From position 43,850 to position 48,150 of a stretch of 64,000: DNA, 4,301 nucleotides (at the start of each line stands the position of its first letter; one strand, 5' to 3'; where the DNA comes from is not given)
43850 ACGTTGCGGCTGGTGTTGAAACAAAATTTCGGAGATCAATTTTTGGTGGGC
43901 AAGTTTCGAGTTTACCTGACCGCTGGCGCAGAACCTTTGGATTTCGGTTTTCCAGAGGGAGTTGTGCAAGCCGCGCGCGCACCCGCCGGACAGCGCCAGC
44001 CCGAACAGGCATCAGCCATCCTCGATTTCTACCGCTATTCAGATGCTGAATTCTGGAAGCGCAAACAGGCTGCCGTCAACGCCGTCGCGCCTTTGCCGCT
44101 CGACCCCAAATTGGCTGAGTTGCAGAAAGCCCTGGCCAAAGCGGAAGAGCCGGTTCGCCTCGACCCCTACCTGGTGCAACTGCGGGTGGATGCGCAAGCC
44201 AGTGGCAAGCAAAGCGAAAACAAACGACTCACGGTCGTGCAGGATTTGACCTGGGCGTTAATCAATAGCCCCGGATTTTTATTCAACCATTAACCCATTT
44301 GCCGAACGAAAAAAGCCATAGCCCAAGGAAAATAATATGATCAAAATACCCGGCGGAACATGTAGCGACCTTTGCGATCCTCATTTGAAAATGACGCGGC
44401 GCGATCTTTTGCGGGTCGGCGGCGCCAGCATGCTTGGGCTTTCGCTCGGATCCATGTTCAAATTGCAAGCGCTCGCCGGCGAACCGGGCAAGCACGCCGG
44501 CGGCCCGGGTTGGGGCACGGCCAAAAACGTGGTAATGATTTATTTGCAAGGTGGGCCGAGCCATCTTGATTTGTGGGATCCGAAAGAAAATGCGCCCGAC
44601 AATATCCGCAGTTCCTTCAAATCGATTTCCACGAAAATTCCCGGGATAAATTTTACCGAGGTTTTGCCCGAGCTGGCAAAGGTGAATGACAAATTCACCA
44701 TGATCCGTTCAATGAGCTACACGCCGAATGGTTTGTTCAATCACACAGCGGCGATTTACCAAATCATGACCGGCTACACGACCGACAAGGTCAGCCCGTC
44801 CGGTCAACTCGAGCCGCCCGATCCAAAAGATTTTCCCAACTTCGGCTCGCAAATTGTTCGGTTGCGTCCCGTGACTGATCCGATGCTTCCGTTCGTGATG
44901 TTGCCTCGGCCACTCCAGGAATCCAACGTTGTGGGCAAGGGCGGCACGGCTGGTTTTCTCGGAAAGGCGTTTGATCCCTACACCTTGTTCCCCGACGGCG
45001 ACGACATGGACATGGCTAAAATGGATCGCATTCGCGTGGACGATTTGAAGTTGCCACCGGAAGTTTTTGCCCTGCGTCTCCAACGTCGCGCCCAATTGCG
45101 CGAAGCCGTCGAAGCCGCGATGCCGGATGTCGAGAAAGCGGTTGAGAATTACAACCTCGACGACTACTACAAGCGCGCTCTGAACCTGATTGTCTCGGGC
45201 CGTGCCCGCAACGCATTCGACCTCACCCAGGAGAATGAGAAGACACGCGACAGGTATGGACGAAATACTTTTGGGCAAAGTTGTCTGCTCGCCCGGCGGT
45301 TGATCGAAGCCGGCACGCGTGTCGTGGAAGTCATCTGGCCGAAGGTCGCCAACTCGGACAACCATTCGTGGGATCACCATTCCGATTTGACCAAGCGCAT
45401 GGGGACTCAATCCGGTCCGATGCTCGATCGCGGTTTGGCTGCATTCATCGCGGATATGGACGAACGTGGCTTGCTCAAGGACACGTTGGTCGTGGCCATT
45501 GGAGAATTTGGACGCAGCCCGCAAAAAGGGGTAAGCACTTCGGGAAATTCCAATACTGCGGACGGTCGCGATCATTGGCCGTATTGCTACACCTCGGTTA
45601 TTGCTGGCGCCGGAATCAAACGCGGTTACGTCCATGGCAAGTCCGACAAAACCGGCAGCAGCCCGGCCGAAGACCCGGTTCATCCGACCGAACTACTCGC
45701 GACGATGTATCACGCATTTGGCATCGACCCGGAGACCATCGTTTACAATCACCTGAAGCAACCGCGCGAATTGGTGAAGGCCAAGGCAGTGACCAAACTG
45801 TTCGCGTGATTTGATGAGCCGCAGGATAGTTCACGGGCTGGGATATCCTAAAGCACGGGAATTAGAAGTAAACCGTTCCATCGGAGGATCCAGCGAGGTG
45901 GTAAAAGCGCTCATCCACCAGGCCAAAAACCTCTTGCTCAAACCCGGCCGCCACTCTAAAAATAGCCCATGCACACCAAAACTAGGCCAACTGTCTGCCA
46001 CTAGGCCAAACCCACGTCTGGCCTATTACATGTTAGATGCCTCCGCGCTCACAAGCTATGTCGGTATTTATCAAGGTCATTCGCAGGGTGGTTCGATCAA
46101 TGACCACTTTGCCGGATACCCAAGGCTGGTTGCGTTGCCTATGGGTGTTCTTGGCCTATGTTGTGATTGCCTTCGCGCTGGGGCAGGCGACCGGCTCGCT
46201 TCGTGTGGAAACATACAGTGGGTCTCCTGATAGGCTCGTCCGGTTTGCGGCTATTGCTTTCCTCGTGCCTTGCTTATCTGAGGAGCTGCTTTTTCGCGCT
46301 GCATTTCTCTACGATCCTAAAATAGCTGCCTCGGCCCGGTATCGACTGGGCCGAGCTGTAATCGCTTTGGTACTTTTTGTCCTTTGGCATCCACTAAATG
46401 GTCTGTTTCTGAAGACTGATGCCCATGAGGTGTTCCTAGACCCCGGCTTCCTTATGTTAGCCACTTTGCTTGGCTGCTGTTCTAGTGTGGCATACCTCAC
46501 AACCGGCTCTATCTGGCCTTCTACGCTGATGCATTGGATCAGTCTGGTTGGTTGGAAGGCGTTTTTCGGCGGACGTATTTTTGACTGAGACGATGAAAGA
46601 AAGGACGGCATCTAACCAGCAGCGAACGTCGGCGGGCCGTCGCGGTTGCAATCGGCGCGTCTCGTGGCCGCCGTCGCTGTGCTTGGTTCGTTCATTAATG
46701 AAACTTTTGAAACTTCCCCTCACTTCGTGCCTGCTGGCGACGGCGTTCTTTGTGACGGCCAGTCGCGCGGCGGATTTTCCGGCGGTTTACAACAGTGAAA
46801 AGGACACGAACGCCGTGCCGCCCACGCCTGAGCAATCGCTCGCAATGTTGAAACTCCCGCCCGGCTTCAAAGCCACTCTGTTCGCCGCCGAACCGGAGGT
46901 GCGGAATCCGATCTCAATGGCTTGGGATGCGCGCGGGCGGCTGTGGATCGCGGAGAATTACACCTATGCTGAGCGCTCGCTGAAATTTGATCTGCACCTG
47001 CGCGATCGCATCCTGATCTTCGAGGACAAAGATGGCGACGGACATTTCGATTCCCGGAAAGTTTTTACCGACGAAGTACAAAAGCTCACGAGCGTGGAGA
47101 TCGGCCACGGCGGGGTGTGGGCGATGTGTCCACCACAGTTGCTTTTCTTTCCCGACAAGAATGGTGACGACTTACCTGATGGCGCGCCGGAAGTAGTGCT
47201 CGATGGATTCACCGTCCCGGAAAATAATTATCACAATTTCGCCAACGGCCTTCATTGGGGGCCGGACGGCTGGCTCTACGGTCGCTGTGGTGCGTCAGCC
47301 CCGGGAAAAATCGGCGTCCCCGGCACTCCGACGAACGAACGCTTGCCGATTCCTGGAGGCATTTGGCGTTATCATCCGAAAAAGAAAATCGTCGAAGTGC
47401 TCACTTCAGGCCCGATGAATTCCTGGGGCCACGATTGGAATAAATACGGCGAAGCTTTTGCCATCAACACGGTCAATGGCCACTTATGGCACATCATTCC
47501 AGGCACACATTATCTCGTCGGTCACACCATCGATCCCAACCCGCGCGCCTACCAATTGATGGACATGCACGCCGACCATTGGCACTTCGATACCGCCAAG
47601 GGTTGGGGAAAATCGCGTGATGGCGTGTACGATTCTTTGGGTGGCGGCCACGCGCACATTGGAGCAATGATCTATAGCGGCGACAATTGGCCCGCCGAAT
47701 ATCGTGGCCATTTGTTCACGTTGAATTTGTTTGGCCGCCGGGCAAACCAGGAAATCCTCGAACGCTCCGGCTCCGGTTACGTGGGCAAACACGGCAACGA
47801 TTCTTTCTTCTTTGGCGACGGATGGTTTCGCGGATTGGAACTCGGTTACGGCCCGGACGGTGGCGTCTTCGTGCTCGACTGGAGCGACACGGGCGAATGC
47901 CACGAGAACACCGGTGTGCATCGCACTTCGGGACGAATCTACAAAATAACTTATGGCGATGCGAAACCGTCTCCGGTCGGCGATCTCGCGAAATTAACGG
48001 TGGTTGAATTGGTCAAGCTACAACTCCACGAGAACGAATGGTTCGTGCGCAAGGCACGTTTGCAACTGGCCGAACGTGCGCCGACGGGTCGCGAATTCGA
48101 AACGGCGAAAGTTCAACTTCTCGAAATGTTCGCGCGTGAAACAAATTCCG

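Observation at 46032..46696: Lone integron gene cassette (CPBP protease) with no integrase nearby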

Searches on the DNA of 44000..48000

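Call 5: search_rna_families(source=window, start=44000, end=48000, threshold=evalue, max_evalue=1)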
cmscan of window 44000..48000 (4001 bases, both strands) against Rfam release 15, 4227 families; matches with E-value up to 1: 0.
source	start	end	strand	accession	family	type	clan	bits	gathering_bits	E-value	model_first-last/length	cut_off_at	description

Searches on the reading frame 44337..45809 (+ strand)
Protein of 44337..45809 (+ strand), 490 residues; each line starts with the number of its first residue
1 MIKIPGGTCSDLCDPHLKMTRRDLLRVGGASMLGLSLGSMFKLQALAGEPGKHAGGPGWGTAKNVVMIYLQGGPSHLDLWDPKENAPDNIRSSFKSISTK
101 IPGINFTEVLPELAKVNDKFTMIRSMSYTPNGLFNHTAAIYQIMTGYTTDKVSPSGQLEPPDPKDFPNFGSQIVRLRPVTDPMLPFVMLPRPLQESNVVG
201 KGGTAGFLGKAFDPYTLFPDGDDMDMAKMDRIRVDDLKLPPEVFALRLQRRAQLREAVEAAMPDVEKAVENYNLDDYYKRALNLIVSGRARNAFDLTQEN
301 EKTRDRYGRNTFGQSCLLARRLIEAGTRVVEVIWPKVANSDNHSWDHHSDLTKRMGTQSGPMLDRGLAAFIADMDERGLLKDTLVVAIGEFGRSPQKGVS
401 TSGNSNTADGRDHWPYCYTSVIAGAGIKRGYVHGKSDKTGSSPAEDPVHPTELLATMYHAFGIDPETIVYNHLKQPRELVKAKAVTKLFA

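Call 4: search_protein_families(library=pfam, proteins=[window:44337-45809:+], max_evalue=0.01)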
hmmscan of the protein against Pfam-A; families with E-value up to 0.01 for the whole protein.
window:44337-45809:+ (490 aa): 1 family
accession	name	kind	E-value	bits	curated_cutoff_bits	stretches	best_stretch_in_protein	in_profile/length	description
PF07394.17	DUF1501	-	5.1e-103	345.7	27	1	62-488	1-389/390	Protein of unknown function (DUF1501)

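Call 53: find_encoding_contigs(protein=window:44337-45809:+, flank=4000, max_places=10)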
Protein window:44337-45809:+ (490 aa): no gene with exactly this product is on record in the collection.

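Call 54: find_related_loci(query=window:44337-45806:+, collection=metagenome_contigs, flank=4000)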
Query window:44337-45806:+ (490 aa) in metagenome_contigs; peptide patterns used: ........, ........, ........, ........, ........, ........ (x = any residue, [..] = any of these).
600 stretches matched a pattern (row limit reached: there are more); 596 encode a relative of the query (tblastn E <= 1e-3); the best 80 are kept; 80 distinct loci.
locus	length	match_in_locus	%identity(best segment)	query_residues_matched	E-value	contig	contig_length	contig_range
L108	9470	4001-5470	91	1-490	0e+0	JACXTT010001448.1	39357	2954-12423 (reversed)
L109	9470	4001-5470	91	1-490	0e+0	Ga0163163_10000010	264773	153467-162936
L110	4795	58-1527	89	1-490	0e+0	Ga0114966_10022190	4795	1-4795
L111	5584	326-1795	92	1-490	0e+0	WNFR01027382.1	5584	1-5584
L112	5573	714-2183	92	1-490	0e+0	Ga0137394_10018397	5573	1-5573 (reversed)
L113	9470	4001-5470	88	1-490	0e+0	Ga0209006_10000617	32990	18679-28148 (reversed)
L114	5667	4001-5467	88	1-490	0e+0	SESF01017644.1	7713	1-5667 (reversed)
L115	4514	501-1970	89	1-490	0e+0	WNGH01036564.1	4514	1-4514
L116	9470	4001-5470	87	1-490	0e+0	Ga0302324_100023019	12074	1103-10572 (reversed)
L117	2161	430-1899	86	1-490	0e+0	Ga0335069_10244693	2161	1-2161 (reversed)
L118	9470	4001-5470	89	1-490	0e+0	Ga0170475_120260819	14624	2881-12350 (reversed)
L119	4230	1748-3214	88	1-490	0e+0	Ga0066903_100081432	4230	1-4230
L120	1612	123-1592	88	1-490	0e+0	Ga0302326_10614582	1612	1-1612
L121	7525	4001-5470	85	1-490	0e+0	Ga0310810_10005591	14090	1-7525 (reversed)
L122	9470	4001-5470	88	1-490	0e+0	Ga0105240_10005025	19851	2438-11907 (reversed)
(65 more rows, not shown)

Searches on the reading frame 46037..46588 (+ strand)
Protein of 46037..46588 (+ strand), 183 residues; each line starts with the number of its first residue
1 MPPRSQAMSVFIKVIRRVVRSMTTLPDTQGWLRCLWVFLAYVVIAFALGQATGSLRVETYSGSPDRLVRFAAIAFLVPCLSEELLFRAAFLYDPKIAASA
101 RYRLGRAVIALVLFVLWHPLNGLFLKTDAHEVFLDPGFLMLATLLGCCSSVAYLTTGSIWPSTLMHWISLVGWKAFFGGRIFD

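Call 4: search_protein_families(library=pfam, proteins=[window:46037-46588:+], max_evalue=0.01)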
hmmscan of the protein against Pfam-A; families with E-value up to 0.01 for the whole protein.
window:46037-46588:+ (183 aa): 1 family
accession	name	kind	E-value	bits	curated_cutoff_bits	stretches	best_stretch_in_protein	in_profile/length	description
PF02517.21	Rce1-like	-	5.1e-13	49.6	22.4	1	68-168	5-89/93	Type II CAAX prenyl endopeptidase Rce1-like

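Call 29: find_encoding_contigs(protein=window:46037-46588:+, flank=6000, max_places=10)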
Protein window:46037-46588:+ (183 aa): no gene with exactly this product is on record in the collection.

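Call 32: find_encoding_contigs(protein=window:46058-46588:+, flank=6000, max_places=10)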
Protein window:46058-46588:+ (176 aa): no gene with exactly this product is on record in the collection.

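Call 43: find_homologous_proteins(query=window:46037-46588:+)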
Query window:46037-46588:+ (183 aa): 33 proteins with E <= 0.001 among 314 candidates.
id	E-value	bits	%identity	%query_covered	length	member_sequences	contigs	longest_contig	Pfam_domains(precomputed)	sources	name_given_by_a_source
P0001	9.8e-103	360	100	89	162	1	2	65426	PF02517.22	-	-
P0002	1.5e-84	301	75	100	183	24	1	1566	PF02517.22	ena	-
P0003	2.7e-84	300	73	100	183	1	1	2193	PF02517.22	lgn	-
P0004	1.6e-77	278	76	89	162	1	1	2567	PF02517.22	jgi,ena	-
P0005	2.3e-76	274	72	95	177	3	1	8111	PF02517.22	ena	-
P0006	5.0e-75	270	69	96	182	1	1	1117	PF02517.22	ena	-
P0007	6.3e-69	250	70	89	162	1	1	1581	PF02517.22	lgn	-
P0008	1.7e-68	248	77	80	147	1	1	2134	PF02517.22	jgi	jgi:predicted Abi (CAAX) family protease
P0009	8.3e-67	243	61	100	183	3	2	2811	PF02517.22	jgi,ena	-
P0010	3.6e-66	241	74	81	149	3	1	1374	PF02517.22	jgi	jgi:predicted Abi (CAAX) family protease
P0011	1.6e-58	216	59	92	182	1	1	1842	PF02517.22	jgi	jgi:predicted Abi (CAAX) family protease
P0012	8.5e-57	210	61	88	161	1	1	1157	PF02517.22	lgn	-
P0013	2.9e-56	208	61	88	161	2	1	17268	PF02517.22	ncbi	ncbi:MAG: CPBP family glutamic-type intramembrane protease [Verrucomicrobiota bacterium]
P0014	1.2e-54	203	62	88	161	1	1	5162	PF02517.22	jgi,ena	-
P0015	1.9e-54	202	57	97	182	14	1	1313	PF02517.22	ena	-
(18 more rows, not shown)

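Call 44: find_encoding_contigs(protein=P0005, flank=5000, max_places=3)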
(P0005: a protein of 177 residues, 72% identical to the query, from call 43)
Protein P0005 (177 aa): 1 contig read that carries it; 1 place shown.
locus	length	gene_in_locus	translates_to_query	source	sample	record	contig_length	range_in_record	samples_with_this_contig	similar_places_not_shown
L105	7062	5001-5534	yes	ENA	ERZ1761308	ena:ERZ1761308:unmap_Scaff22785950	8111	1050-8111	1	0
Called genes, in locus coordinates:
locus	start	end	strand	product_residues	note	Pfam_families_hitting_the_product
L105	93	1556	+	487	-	-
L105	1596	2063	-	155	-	PF08906:T6SS_Tdi1_C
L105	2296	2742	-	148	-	-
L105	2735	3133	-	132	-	-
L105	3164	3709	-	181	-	PF12158:DUF3592 (faint)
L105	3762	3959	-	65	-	-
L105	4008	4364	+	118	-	-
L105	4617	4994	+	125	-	-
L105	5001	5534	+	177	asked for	PF02517:Rce1-like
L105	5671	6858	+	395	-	PF24807:WD40_CDC20-Fz, PF24814:WD40_Prp19, PF23414:Beta-prop_EML_2, PF24817:WD40_WDHD1_1st, PF25173:Beta-prop_WDR3_1st, PF23381:Beta-prop_IFT122_1st, PF25174:Beta-prop_THOC3, PF25175:Beta-prop_WDR5, +20 more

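Call 45: find_encoding_contigs(protein=P0003, flank=3000, max_places=3)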
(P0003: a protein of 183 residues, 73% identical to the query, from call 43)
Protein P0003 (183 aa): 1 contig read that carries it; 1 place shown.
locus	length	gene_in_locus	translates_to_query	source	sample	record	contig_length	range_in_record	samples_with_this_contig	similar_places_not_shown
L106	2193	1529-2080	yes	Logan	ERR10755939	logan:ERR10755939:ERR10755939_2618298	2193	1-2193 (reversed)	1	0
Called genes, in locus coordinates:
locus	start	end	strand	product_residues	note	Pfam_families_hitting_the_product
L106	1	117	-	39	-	?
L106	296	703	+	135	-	-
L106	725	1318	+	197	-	-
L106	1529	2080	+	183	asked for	PF02517:Rce1-like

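Call 46: find_encoding_contigs(protein=P0002, flank=3000, max_places=3)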
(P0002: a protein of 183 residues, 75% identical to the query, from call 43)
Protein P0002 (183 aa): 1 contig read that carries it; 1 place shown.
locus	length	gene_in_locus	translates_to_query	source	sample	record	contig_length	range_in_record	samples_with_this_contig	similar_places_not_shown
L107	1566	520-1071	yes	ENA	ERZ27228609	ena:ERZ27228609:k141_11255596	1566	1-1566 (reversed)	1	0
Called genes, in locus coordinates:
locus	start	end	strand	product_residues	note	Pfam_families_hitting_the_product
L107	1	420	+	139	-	?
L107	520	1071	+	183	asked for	PF02517:Rce1-like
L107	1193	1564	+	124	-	?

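Call 77: search_protein_families(library=padloc, proteins=[window:46037-46588:+], max_evalue=0.01)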
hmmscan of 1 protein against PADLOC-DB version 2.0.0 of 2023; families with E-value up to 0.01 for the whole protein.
window:46037-46588:+ (183 aa): 0 families

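Call 78: search_protein_families(library=ncbifam, proteins=[window:46037-46588:+], max_evalue=0.001)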
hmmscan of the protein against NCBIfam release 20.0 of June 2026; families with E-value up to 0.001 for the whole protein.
window:46037-46588:+ (183 aa): 0 families
